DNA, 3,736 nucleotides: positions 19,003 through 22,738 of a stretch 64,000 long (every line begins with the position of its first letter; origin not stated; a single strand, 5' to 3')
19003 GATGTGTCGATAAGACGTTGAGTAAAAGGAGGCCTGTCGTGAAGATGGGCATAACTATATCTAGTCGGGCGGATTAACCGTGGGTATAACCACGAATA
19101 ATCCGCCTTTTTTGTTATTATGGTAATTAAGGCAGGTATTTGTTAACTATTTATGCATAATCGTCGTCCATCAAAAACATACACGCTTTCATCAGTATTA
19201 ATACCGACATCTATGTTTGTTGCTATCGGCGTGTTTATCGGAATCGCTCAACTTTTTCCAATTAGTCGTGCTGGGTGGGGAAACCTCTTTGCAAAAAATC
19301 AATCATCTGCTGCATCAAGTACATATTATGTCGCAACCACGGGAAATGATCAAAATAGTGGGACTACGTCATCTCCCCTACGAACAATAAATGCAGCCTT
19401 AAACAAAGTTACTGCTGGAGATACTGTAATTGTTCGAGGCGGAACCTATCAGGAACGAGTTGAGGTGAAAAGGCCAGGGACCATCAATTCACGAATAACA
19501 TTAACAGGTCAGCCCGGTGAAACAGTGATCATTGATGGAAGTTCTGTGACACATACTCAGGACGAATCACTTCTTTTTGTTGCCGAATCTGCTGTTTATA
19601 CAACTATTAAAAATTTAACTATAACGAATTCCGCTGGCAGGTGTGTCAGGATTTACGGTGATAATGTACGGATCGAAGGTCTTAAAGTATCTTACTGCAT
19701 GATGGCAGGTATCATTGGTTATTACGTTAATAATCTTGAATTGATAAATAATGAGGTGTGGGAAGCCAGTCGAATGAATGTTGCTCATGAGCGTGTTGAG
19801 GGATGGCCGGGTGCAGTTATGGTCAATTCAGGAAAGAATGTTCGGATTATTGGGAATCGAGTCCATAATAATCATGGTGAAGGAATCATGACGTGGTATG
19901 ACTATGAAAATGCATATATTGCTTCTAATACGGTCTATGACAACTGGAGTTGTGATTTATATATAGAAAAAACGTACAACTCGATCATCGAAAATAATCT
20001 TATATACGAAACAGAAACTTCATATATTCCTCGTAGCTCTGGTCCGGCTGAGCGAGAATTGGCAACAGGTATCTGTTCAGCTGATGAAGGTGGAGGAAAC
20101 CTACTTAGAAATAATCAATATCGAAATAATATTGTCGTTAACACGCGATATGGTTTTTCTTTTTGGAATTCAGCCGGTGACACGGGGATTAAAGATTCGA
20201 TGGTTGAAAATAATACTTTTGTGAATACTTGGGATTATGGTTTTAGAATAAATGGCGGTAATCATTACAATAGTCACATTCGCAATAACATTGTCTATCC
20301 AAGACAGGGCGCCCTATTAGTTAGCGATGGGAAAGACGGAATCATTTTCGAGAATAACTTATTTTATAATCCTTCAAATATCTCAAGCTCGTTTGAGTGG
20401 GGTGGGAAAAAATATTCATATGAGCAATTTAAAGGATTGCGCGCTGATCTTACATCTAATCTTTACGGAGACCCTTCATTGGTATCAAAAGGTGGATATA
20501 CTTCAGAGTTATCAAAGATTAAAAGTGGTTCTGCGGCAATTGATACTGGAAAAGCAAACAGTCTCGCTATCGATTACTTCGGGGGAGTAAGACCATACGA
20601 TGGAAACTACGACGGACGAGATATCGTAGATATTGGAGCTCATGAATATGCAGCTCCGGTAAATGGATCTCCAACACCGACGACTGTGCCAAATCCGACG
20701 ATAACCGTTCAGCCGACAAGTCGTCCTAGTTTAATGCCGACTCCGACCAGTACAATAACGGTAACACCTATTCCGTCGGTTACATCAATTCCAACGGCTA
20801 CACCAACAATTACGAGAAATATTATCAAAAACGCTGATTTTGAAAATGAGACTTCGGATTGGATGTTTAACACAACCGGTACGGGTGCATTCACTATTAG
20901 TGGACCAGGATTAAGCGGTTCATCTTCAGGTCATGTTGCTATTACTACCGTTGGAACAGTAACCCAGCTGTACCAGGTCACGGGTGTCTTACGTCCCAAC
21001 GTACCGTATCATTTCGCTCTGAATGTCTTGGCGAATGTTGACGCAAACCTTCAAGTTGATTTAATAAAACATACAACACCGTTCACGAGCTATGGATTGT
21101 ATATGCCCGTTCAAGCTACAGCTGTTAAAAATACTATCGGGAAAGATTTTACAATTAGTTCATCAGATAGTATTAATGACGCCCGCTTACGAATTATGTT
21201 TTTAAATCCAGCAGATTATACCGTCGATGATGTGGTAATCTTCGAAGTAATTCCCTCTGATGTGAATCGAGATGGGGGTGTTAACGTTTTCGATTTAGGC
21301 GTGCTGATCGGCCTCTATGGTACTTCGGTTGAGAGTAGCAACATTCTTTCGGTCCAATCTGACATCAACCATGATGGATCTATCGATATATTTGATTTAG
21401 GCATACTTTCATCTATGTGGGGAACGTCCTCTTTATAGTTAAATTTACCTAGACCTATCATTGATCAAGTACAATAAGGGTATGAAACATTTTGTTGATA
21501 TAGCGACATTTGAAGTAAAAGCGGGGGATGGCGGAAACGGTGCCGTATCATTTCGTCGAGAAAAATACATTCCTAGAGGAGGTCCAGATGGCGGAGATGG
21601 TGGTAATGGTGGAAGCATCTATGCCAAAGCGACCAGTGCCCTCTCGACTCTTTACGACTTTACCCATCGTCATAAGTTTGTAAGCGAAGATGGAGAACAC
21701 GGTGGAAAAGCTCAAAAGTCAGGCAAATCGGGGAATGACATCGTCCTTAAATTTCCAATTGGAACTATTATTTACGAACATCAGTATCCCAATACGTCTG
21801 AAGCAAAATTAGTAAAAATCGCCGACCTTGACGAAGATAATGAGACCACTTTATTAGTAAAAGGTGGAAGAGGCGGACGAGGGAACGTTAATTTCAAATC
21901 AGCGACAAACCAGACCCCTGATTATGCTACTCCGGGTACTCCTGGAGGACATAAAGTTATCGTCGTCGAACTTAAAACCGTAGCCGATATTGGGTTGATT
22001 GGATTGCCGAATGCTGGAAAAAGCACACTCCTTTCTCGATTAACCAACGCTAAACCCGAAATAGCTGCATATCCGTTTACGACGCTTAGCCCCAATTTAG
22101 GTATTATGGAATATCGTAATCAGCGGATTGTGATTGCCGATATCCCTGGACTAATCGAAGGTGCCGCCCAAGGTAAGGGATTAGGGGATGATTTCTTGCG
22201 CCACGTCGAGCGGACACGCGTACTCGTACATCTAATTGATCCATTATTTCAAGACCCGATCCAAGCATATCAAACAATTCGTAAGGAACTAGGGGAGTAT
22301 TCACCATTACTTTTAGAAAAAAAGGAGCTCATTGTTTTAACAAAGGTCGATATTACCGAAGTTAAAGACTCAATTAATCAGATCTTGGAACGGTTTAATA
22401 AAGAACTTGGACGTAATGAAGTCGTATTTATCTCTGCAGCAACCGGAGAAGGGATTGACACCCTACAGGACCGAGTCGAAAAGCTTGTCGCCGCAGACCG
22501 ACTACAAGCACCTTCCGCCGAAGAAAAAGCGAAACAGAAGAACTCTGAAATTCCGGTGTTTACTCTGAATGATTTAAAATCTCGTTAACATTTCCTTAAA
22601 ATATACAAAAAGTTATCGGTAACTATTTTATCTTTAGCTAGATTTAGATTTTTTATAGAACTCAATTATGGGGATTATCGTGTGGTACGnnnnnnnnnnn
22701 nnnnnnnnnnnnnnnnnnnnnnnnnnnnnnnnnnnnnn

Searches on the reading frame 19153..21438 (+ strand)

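Call 70: search_protein_families(library=pfam, proteins=[window:19153-21438:+], max_evalue=0.001)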
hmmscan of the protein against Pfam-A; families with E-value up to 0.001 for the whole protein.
window:19153-21438:+ (761 aa): 6 families
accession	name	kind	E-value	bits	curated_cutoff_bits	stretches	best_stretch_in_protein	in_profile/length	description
PF13229.12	Beta_helix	-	1.2e-19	71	25.9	3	221-344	48-151/158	Right handed beta helix region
PF05048.19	NosD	-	6.1e-11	42.6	23.6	2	202-342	21-160/212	Periplasmic copper-binding protein (NosD)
PF00404.24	Dockerin_1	-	1.3e-06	29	22.9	1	702-752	2-52/57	Dockerin type I domain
PF07602.17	DUF1565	-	3.1e-06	27.1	20.3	1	63-325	2-231/257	Protein of unknown function (DUF1565)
PF02018.23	CBM_4_9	-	9.8e-06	26.4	25.9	1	556-681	2-129/136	Carbohydrate binding domain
PF22842.2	Pel9A-like_beta_helix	-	0.00026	20.5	25.2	1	53-103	6-56/370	Pel9A-like, right handed beta helix region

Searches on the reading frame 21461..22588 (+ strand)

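Call 70: search_protein_families(library=pfam, proteins=[window:21461-22588:+], max_evalue=0.001)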
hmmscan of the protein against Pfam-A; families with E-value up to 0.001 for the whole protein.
window:21461-22588:+ (375 aa): 8 families
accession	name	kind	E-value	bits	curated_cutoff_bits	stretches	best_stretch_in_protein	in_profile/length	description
PF01018.28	GTP1_OBG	-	4.1e-52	176.4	27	1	12-173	1-155/155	GTP1/OBG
PF01926.29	MMR_HSR1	-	5.6e-26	91.3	21.9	1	177-295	2-113/113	50S ribosome-binding GTPase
PF02421.24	FeoB_N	-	1.2e-13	51.3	27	1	177-338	3-155/156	Ferrous iron transport protein B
PF03308.22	MeaB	-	9.6e-06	25.2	23.1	0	291-371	176-263/273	Methylmalonyl Co-A mutase-associated GTPase MeaB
PF00025.27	Arf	-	2.1e-05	24.5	22.3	1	177-339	17-170/174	ADP-ribosylation factor family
PF00009.33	GTP_EFTU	-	3.9e-05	23.8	26.5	0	290-343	125-186/188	Elongation factor Tu GTP binding domain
PF03193.22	RsgA_GTPase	-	0.00034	20.9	30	0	289-341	56-106/174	RsgA GTPase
PF10662.15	PduV-EutP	-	0.00097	19.4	21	0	284-340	87-142/143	Ethanolamine utilisation - propanediol utilisation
